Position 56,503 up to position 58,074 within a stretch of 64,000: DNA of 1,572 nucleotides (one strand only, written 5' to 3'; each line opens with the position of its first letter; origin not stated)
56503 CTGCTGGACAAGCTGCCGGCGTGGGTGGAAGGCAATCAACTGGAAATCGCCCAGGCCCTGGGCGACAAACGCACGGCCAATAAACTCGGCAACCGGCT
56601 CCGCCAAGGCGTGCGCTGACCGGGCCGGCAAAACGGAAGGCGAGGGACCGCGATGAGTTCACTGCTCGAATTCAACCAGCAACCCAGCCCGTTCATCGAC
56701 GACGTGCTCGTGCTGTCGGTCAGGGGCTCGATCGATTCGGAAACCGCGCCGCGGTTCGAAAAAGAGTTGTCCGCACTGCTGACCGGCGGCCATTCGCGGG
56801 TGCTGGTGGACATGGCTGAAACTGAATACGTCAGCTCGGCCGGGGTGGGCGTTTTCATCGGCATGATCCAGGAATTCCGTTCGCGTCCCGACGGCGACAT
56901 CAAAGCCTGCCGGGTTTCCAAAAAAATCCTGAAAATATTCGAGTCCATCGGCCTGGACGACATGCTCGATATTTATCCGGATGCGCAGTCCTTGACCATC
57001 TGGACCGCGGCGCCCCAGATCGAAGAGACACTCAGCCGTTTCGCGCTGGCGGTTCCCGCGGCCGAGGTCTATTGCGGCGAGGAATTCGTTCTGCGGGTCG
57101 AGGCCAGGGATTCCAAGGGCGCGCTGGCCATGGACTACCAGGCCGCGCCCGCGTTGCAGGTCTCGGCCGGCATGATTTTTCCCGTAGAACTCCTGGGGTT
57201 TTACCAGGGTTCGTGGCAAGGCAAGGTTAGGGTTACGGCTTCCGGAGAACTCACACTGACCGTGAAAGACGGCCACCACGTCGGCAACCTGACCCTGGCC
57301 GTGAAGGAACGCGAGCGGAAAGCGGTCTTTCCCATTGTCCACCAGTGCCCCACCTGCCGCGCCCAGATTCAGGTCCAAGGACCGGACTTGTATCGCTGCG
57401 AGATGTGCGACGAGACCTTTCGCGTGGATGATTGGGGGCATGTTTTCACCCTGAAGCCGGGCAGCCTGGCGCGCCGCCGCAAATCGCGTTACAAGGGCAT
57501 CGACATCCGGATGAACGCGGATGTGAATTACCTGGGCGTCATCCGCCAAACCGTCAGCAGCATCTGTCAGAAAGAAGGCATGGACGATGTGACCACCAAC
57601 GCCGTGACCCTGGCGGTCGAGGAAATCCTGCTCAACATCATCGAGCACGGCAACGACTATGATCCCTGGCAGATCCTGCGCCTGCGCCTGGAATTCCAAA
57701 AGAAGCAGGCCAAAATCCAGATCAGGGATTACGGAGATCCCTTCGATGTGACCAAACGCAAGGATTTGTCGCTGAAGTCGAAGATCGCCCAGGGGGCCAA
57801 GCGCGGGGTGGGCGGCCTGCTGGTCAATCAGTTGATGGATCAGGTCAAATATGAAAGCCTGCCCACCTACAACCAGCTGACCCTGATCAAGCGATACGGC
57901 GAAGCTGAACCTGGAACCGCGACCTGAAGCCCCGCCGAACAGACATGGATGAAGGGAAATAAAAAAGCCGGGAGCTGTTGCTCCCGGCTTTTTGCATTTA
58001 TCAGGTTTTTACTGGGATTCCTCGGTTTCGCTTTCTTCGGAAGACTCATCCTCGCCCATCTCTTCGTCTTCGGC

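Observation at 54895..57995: Two-gene operon: membrane-tethered Pro/Glu/Ala-rich protein plus a single-polypeptide STAS + zinc-ribbon + RsbW-type kinase fusion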

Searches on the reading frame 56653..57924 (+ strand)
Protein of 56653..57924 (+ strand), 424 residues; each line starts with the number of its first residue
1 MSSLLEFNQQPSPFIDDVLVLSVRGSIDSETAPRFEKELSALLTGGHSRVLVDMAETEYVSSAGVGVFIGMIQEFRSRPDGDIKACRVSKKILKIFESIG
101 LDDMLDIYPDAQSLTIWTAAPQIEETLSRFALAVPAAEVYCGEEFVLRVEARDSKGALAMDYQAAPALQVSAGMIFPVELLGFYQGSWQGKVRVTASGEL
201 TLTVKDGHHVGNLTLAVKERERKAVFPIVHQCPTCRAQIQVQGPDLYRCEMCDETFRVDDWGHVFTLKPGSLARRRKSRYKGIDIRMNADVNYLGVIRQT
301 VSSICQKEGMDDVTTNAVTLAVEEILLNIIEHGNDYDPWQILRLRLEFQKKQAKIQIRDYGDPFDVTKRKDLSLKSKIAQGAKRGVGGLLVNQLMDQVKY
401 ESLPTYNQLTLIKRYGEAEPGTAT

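Call 3: search_protein_families(library=pfam, proteins=[window:56653-57924:+], max_evalue=1)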
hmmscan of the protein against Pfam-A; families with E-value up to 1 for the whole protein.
window:56653-57924:+ (424 aa): 10 families
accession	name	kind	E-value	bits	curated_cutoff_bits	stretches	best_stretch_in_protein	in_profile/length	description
PF13581.12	HATPase_c_2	-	2.3e-23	83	27.4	1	288-413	2-127/127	Histidine kinase-like ATPase domain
PF01740.26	STAS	-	3.7e-14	52.8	22.6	1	14-112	6-104/106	STAS domain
PF13466.11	STAS_2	-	1.7e-09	38.1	29.2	1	21-102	1-80/80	STAS domain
PF02518.31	HATPase_c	-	0.0047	17.8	26.4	1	318-398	6-91/111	Histidine kinase-, DNA gyrase B-, and HSP90-like ATPase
PF13719.11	Zn_ribbon_5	-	0.041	14.1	29.3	1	248-260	4-16/37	zinc-ribbon domain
PF21202.3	SLX1_C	-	0.049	14.4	27.2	1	209-240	29-60/65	Structure-specific endonuclease subunit SLX1, C-terminal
PF07191.17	Zn_ribbon_6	-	0.049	14.1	25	1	231-258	2-28/67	Double zinc ribbon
PF08646.16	Rep_fac-A_C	-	0.12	12.6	28.5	1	231-262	20-53/146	Replication factor-A C terminal domain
PF24441.1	DUF7560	-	0.24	11.6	27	0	231-243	7-19/44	Family of unknown function (DUF7560)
PF13465.12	zf-H2C2_2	-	0.34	11.8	40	0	244-256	14-24/26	Zinc-finger double domain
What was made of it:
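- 56692..56988 (+): STAS (anti-sigma-antagonist-type) domain. The phospho-acceptor candidate Ser62 is encoded at 56836-56838. Pfam PF01740 3.7e-14 (call 3).
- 57328..57456 (+): Four-cysteine zinc ribbon (FP-x4-C232-x2-C235 ... C249-x2-C252). This is the signature of the wider STAS–ZnR–kinase family. Sub-threshold Zn-ribbon Pfam hits (call 3).
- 57499..57900 (+): RsbW/SpoIIAB-type GHKL serine-kinase domain with intact N, G1 and G2 boxes. PF13581 2.3e-23 (call 3).
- On Anti-sigma-factor antagonist (STAS; PF01740 / TIGR00377): PF01740 scores 52.8 bits against 22.6 (call 3).
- On RsbW/SpoIIAB-type anti-sigma serine kinase (PF13581): PF13581 scores 83 bits against 27.4 (call 3).
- Checked: HATPase_c_2 covers 288-413 (83 bits, cut-off 27.4) (call 3).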

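Call 4: search_protein_families(library=ncbifam, proteins=[window:56653-57924:+], max_evalue=1)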
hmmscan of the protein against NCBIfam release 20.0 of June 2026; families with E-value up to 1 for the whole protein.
window:56653-57924:+ (424 aa): 9 families
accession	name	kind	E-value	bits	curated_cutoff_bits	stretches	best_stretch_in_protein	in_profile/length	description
TIGR00377.1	ant_ant_sig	superfamily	5.5e-15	55.2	53.45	1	16-111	11-106/108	anti-sigma factor antagonist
NF003144.0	PRK04069.1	equivalog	2.9e-13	49.5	145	1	278-400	3-129/161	anti-sigma B factor RsbW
TIGR01924.1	rsbW_low_gc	equivalog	3.1e-12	46.2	155.05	1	281-400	6-129/159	anti-sigma B factor RsbW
TIGR02886.1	spore_II_AA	equivalog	6e-10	39.1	114.75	1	15-110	6-101/106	anti-sigma F factor antagonist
TIGR01925.2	spIIAB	equivalog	1.7e-06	28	135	1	284-404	4-124/137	anti-sigma F factor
NF041045.1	RsbA_anti_sig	subfamily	3.8e-05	23.1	210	1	288-401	185-289/303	anti-sigma factor RsbA family regulatory protein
TIGR00617.1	rpa1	subfamily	0.00068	18.3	334.2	1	159-200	163-205/608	replication factor-a protein 1 (rpa1)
NF008298.1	PRK11086.1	subfamily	0.016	13.7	520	1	326-399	428-504/529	DcuS/MalK family sensor histidine kinase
NF003058.0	PRK03976.1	equivalog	0.053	13.5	87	1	229-256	36-64/91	50S ribosomal protein L37ae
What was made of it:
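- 56692..56988 (+): TIGR00377 above its cut-off (call 4).
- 57499..57900 (+): RsbW and SpoIIAB models match but below their equivalog cut-offs (call 4).
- On Anti-sigma-factor antagonist (STAS; PF01740 / TIGR00377): TIGR00377 scores 55.2 against 53.45 (call 4).
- On RsbW/SpoIIAB-type anti-sigma serine kinase (PF13581): NF003144 scores 49.5 against 145, TIGR01924 scores 46.2 against 155, and TIGR01925 scores 28 against 135 (call 4).
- On Stressosome module (RsbR/RsbS/RsbT): The NCBIfam hits are to the RsbV and RsbW types (call 4).
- Closest known: RsbV–RsbW and SpoIIAA–SpoIIAB partner-switching pairs. Different: The scores are far below the RsbW and SpoIIAB equivalog cut-offs (call 4).
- Checked: The STAS domain passes NCBIfam TIGR00377, 55.2 bits against a 53.45 cut-off (call 4).
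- The kinase domain scores far below the RsbW and SpoIIAB equivalog cut-offs (call 4). Matches to the RsbW and SpoIIAB equivalogs are far below their cut-offs (call 4).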

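Call 5: find_homologous_proteins(query=window:56653-57924:+)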
Query window:56653-57924:+ (424 aa): 26 proteins with E <= 0.001 among 8000 candidates.
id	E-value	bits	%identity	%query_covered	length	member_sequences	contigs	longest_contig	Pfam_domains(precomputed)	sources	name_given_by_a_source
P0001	8.5e-282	952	100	100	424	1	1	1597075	PF01740.27,PF13581.13,PF13466.13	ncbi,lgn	ncbi:MAG: anti-sigma factor antagonist [candidate division FCPU426 bacterium]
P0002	2.9e-241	818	84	99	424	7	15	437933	PF01740.27,PF13581.13,PF13466.13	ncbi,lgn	-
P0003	2.5e-190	651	67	99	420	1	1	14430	PF01740.27,PF13581.13,PF13466.13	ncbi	-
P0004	1.5e-172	592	60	99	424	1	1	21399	PF01740.27,PF13581.13,PF13466.13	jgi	-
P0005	2.0e-166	572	58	99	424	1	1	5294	PF01740.27,PF13581.13,PF13466.13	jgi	jgi:anti-sigma B factor antagonist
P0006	1.9e-164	565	57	99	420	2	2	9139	PF01740.27,PF13581.13,PF13466.13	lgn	-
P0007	4.8e-164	564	58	99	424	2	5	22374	PF01740.27,PF13581.13,PF02518.32,PF13466.13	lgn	-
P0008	8.9e-164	563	58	98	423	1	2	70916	PF01740.27,PF13581.13,PF13466.13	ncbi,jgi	-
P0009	9.2e-164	563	59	98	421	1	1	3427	PF01740.27,PF13581.13,PF13466.13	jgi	jgi:anti-sigma B factor antagonist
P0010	3.3e-163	561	57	99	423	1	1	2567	PF01740.27,PF13581.13,PF13466.13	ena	-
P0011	5.7e-160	551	57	99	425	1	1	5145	PF01740.27,PF13581.13,PF13466.13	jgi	jgi:anti-sigma B factor antagonist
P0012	6.5e-159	547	56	99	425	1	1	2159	PF01740.27,PF13581.13,PF13466.13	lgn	-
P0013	4.4e-152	525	55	98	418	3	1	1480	PF01740.27,PF13581.13,PF13466.13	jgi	-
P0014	1.8e-149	516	53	99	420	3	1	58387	PF01740.27,PF13581.13,PF13466.13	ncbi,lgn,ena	-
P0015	3.0e-148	512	53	98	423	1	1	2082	PF01740.27,PF13581.13,PF13466.13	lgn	-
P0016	4.8e-148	511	53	99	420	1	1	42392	PF01740.27,PF13581.13,PF13466.13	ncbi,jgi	jgi:anti-sigma B factor antagonist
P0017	5.4e-148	511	53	99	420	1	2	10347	PF01740.27,PF13581.13,PF13466.13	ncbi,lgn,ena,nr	ncbi:anti-sigma factor antagonist [bacterium]|nr:anti-sigma factor antagonist [bacterium]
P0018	8.3e-148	511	53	98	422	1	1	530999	PF01740.27,PF13581.13,PF13466.13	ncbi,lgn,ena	-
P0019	5.6e-147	508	54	98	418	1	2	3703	PF01740.27,PF13581.13,PF13466.13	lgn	-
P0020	7.5e-140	484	51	98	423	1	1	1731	PF01740.27,PF13581.13,PF13466.13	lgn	-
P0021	3.4e-138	479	49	98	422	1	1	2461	PF01740.27,PF13581.13,PF02518.32,PF13466.13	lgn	-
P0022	2.1e-134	467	50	98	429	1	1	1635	PF01740.27,PF13581.13,PF13466.13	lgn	-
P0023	1.6e-130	454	49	98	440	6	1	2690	PF01740.27,PF13581.13,PF13466.13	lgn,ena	-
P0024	3.5e-130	453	50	98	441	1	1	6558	PF01740.27,PF13581.13,PF13466.13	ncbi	-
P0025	3.2e-114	400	59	70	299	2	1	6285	PF13581.13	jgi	jgi:anti-sigma regulatory factor (Ser/Thr protein kinase)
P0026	6.6e-5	40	32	23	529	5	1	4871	PF01740.27,PF13581.13,PF01636.30,PF13466.13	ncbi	-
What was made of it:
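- NCBI annotates the protein as an anti-sigma factor antagonist (call 5).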

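Call 6: search_solved_structures(query=window:56653-57924:+, max_evalue=1, show_alignments=2)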
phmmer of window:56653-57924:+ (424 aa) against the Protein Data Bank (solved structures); distinct sequences matched with E-value up to 1: 17.
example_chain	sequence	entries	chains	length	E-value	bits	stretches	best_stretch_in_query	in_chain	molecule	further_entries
6m36_B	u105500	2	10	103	1.2e-07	34.2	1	19-108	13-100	Anti-sigma-B factor antagonist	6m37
6m36_A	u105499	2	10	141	4.3e-07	32.4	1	283-402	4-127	Serine-protein kinase RsbW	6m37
1th8_B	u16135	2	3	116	1.6e-06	30.5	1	16-112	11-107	Anti-sigma F factor antagonist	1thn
1tid_B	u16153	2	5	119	4.5e-06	29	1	16-112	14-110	Anti-sigma F factor antagonist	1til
1auz_A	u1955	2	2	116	8e-05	24.9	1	16-109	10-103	SPOIIAA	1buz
4qtp_A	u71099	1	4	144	0.00028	23.1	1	16-111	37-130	Anti-sigma factor antagonist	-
2ka5_A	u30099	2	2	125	0.00043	22.5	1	11-110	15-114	Putative anti-sigma factor antagonist TM_1081 | Putative anti-sigma factor antagonist TM1081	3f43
1sbo_A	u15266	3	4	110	0.0036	19.4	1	16-103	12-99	Putative anti-sigma factor antagonist TM1442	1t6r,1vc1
4hyl_A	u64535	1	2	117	0.01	18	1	19-100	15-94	Stage II sporulation protein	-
1th8_A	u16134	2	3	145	0.024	16.7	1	299-416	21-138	Anti-sigma F factor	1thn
1til_A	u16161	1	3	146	0.067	15.3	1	299-407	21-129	Anti-sigma F factor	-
1l0o_A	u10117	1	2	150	0.073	15.1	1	299-407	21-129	Anti-sigma F factor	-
1tid_A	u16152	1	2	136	0.085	14.9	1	299-403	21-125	Anti-sigma F factor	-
8ih8_A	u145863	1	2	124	0.11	14.5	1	17-74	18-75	Anti-sigma-F factor antagonist RsfB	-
1h4y_A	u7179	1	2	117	0.15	14.1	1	17-103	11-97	ANTI-SIGMA F FACTOR ANTAGONIST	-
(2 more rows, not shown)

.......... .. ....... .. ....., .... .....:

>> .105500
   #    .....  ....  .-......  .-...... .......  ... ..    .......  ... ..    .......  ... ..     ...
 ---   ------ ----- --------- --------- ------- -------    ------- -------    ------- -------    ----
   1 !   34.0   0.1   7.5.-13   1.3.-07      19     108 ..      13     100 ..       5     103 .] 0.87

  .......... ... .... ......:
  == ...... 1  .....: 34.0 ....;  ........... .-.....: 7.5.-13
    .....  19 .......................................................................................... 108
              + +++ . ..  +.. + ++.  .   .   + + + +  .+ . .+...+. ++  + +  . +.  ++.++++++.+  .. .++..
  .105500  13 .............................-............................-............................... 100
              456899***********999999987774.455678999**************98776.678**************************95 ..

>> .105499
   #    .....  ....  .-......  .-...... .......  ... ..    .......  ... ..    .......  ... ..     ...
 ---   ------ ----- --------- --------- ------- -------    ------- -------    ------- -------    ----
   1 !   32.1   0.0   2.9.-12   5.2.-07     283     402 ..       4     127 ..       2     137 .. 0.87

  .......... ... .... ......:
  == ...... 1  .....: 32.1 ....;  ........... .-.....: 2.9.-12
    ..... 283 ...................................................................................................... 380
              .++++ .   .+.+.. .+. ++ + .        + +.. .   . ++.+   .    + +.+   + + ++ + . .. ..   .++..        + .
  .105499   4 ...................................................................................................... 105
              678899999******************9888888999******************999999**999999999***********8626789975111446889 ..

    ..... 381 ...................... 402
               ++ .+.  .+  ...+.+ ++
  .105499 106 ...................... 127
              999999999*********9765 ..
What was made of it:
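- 56692..56988 (+): Alignment to RsbV 6m36_B (call 6).
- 57499..57900 (+): PDB 6m36_A alignment (call 6).
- On Anti-sigma-factor antagonist (STAS; PF01740 / TIGR00377): S62 aligns with the Ser of RsbV '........' (call 6).
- Checked: S62 aligns with the serine of RsbV '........' (call 6).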

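Call 7: find_encoding_contigs(protein=P0018, flank=8000, max_places=2)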
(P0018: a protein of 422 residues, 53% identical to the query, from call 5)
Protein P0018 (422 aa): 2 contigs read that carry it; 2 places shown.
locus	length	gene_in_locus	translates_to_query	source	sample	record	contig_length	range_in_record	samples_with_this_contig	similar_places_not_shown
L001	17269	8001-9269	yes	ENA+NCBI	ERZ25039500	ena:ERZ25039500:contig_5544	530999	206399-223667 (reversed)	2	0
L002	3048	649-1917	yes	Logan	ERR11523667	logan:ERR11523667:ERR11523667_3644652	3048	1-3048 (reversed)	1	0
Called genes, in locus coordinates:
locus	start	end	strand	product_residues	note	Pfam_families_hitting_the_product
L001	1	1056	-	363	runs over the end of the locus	PF00781:DAGK_cat, PF19279:YegS_C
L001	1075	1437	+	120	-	PF00072:Response_reg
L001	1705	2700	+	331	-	PF01625:PMSR, PF01641:SelR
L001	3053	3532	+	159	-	PF13690:CheX (weak)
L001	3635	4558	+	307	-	PF01297:ZnuA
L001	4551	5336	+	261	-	PF02463:SMC_N (faint), PF00005:ABC_tran, PF13175:AAA_15 (faint), PF13304:AAA_21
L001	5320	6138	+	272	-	PF00950:ABC-3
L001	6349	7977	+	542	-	-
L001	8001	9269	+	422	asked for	PF01740:STAS, PF13466:STAS_2, PF13581:HATPase_c_2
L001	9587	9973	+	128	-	-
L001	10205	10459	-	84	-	-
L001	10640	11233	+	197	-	PF00578:AhpC-TSA, PF08534:Redoxin, PF10417:1-cysPrx_C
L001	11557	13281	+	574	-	PF00999:Na_H_Exchanger, PF00571:CBS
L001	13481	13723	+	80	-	-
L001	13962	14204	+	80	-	PF01541:GIY-YIG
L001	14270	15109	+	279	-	PF08668:HDOD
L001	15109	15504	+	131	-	PF00072:Response_reg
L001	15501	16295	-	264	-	PF01553:Acyltransferase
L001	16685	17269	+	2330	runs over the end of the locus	-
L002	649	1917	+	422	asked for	PF01740:STAS, PF13466:STAS_2, PF13581:HATPase_c_2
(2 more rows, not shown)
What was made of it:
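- ZnuABC lies immediately upstream of the A-B pair in L001 (call 7).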

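Call 8: find_encoding_contigs(protein=P0008, flank=8000, max_places=2)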
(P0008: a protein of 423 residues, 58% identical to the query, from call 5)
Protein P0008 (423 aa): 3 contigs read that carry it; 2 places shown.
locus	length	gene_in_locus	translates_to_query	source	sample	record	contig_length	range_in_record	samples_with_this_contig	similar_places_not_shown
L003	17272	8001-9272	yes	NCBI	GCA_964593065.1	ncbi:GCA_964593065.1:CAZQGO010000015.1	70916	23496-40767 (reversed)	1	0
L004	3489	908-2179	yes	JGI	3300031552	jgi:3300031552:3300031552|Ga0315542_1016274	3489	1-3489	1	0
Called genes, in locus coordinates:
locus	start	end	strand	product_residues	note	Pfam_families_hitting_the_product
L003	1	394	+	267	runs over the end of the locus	PF07998:Peptidase_M54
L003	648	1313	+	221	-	PF00702:Hydrolase, PF13419:HAD_2, PF13242:Hydrolase_like (weak)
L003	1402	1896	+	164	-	PF14512:TM1586_NiRdase (faint), PF00881:Nitroreductase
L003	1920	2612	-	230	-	-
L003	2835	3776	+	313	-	PF00561:Abhydrolase_1, PF12146:Hydrolase_4, PF12697:Abhydrolase_6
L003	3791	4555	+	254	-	PF13489:Methyltransf_23, PF13847:Methyltransf_31, PF08241:Methyltransf_11, PF08242:Methyltransf_12, PF13649:Methyltransf_25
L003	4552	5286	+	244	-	PF00106:adh_short, PF01370:Epimerase (faint), PF08659:KR, PF23441:SDR (weak), PF13561:adh_short_C2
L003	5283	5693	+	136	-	PF01242:PTPS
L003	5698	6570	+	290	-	PF02649:GCHY-1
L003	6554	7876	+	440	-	PF01740:STAS, PF13466:STAS_2, PF13581:HATPase_c_2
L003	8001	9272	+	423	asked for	PF01740:STAS, PF13466:STAS_2, PF13581:HATPase_c_2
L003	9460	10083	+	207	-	-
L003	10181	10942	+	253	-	PF14582:Metallophos_3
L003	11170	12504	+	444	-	PF01464:SLT, PF01476:LysM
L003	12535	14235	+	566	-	PF00795:CN_hydrolase, PF02540:NAD_synthase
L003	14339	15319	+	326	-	PF01207:Dus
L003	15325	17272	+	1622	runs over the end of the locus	PF00069:Pkinase, PF07714:PK_Tyr_Ser-Thr, PF03109:ABC1 (weak), PF13191:AAA_16, PF01590:GAF, PF13185:GAF_2, PF13492:GAF_3, PF00990:GGDEF, +4 more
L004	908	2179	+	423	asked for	PF01740:STAS, PF13466:STAS_2, PF13581:HATPase_c_2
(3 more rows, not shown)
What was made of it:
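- Tandem paralogous fusions occur in L003 (call 8).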

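Call 9: find_encoding_contigs(protein=P0014, flank=8000, max_places=2)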
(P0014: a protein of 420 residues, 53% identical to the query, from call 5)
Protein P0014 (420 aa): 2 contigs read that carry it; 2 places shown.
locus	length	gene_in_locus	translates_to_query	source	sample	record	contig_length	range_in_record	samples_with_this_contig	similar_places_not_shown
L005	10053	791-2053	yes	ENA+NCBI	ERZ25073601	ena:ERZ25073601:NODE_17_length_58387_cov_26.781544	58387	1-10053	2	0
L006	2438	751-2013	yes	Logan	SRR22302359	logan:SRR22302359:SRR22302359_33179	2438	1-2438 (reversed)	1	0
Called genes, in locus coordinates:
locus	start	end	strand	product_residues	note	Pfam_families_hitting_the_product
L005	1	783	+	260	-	?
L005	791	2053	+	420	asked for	PF01740:STAS, PF13466:STAS_2, PF13581:HATPase_c_2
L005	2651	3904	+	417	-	PF02463:SMC_N (weak), PF11398:DUF2813 (faint), PF13175:AAA_15, PF13304:AAA_21, PF13175:AAA_15, PF13304:AAA_21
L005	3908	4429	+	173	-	-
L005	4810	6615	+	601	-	PF13589:HATPase_c_3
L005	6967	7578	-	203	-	-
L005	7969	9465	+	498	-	-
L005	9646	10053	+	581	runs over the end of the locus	PF00672:HAMP, PF00015:MCPsignal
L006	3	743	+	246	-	?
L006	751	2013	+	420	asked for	PF01740:STAS, PF13466:STAS_2, PF13581:HATPase_c_2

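Call 15: find_related_loci(query=A1, collection=genome_contigs, flank=6000)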
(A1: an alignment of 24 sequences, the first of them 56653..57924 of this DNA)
Query A1 (424 aa) in genome_contigs; peptide patterns used: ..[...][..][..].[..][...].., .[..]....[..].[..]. (x = any residue, [..] = any of these).
599 stretches matched a pattern (row limit reached: there are more); 501 encode a relative of the query (tblastn E <= 1e-3); the best 80 are kept; 78 distinct loci.
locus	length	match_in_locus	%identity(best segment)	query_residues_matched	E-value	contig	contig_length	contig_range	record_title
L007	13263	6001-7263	56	1-419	2e-167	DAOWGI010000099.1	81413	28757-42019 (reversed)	MAG TPA_asm: candidate division FCPU426 bacterium isolate CSMAG_1987 CSMAG_1987_k141_2968915_length_81413_cov_16.6966, w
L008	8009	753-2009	53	1-419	2e-156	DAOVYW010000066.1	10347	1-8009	MAG TPA_asm: Candidatus Firestonebacteria bacterium isolate CSMAG_1793 CSMAG_1793_k141_4108357_length_10347_cov_10.0000,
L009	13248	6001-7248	53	1-416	6e-154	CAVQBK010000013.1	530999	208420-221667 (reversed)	MAG: uncultured bacterium isolate MFD02923.bin.1.27 genome assembly, contig: contig_5544, whole genome shotgun sequence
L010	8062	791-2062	53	1-421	7e-154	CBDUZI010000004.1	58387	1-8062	MAG TPA_asm: uncultured bacterium isolate SRR22302359_metabat2_40 genome assembly, contig: ERZ25073601.17, whole genome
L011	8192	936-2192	53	1-419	1e-152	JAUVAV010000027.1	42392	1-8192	MAG: candidate division FCPU426 bacterium isolate CSMAG_228 CSMAG_228_k127_2528294_length_42392_cov_22.0348, whole genom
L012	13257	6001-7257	67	1-419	0e+0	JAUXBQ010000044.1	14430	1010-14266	MAG: candidate division FCPU426 bacterium isolate CSMAG_2803 CSMAG_2803_k117_2499720_length_14430_cov_8.0000, whole geno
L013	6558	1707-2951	50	1-415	8e-132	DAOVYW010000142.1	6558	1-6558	MAG TPA_asm: Candidatus Firestonebacteria bacterium isolate CSMAG_1793 CSMAG_1793_k141_3001623_length_6558_cov_11.4580,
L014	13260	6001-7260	50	1-421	3e-134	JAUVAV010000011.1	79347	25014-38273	MAG: candidate division FCPU426 bacterium isolate CSMAG_228 CSMAG_228_k127_8466767_length_79347_cov_21.1212, whole genom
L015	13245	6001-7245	58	1-415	7e-171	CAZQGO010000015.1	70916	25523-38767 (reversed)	MAG TPA_asm: uncultured bacterium isolate SRP214966_co1_238 genome assembly, contig: NODE_390_length_70916_cov_11.723233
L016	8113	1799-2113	36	17-122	1e-14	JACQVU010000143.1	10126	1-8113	MAG: Planctomycetota bacterium isolate NC_groundwater_1471_Ag_S-0.65um_69_23 S_p65_S5_coassembly_k141_1559248, whole gen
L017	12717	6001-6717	31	16-404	7e-14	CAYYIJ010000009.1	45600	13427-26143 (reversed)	MAG TPA_asm: uncultured Chlorobiaceae bacterium isolate SRP257756_co1_228 genome assembly, contig: NODE_434_length_45600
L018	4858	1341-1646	32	16-130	2e-13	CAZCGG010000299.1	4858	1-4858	MAG TPA_asm: uncultured Candidatus Moduliflexus sp. isolate binchicken_co35_299 genome assembly, contig: NODE_18219_leng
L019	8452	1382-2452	34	14-139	4e-13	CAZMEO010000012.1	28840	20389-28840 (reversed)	MAG TPA_asm: uncultured Candidatus Moduliflexus sp. isolate binchicken_co35_304 genome assembly, contig: NODE_720_length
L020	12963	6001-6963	23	23-413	1e-12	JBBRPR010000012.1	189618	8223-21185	MAG: Planctomycetota bacterium isolate La1_metabat2.451 LA1C_B2.451_k141_2859618L_189618_cov_21.2292, whole genome shotg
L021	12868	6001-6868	30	16-130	2e-12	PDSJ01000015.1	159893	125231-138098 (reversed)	MAG: candidate division KSB3 bacterium isolate DOLJORAL78_50_49 DolJOral78_scaffold_40, whole genome shotgun sequence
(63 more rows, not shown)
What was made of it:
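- Tried and rejected: This was suggested by two-domain tblastn matches spanning ~700 nt in Bacteroidota, Chlorobi, Planctomycetota and others (call 15).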
